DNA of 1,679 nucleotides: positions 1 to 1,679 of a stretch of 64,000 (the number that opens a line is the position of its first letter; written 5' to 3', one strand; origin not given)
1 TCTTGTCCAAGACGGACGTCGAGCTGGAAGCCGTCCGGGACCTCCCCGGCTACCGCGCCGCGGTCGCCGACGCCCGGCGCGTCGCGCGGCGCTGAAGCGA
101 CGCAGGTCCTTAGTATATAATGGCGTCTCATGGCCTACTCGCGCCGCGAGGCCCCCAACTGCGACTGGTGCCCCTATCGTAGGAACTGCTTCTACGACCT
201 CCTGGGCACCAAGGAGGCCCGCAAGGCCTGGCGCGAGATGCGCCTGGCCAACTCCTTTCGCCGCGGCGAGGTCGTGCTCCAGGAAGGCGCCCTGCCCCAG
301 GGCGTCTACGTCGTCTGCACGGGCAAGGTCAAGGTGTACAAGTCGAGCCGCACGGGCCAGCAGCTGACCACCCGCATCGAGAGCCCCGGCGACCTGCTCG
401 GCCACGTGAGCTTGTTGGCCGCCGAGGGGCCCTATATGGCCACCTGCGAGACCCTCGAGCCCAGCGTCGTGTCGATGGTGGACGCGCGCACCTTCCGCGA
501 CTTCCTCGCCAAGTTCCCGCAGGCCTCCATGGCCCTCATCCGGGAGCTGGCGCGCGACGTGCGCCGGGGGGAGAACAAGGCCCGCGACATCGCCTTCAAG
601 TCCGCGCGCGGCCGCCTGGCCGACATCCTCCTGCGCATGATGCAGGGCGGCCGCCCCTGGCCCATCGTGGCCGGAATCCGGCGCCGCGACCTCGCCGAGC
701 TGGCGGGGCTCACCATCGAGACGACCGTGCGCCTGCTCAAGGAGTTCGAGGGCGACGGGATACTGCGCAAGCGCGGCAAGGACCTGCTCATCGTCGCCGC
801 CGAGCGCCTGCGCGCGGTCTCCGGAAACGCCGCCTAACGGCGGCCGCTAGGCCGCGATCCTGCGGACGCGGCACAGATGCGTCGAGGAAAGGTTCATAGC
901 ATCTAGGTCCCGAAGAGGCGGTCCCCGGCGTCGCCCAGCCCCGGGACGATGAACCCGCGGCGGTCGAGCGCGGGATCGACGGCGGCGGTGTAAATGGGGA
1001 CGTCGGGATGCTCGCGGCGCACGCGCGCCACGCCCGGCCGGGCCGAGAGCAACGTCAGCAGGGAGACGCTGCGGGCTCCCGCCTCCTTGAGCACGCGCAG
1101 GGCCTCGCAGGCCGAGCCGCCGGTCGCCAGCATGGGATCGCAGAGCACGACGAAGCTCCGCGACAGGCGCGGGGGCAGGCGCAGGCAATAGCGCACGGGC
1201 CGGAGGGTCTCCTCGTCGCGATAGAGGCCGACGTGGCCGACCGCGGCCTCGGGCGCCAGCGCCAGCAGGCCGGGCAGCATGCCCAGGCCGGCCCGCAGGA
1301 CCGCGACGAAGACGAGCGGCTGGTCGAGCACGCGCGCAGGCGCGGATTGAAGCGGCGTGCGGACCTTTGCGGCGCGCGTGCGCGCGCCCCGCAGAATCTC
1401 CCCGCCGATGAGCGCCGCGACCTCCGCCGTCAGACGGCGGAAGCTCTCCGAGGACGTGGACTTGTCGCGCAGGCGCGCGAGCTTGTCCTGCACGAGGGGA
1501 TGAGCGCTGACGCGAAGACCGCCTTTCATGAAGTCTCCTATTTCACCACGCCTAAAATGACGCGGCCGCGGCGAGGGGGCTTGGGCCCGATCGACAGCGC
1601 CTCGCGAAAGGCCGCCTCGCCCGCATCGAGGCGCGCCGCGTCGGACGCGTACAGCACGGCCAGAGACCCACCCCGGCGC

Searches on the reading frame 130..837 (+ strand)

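Call 78: search_protein_families(library=pfam, proteins=[window:130-837:+], max_evalue=0.0001)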
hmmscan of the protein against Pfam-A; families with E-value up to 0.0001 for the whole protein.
window:130-837:+ (235 aa): 2 families
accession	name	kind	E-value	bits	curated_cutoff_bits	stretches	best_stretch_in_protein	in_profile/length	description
PF00027.35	cNMP_binding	-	1.7e-19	70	27.5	1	42-128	3-88/89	Cyclic nucleotide-binding domain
PF13545.12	HTH_Crp_2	-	2.2e-12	47.2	27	1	161-229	1-69/70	Crp-like helix-turn-helix domain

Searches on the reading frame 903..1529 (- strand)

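Call 78: search_protein_families(library=pfam, proteins=[window:903-1529:-], max_evalue=0.0001)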
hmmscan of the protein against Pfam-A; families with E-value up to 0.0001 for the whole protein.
window:903-1529:- (208 aa): 2 families
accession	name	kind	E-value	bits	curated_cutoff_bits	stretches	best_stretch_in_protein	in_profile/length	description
PF14681.12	UPRTase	-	9.4e-65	218.4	27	1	7-208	1-206/206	Uracil phosphoribosyltransferase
PF00156.33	Pribosyltran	-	3.8e-07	30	26.3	1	70-168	29-131/158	Phosphoribosyl transferase domain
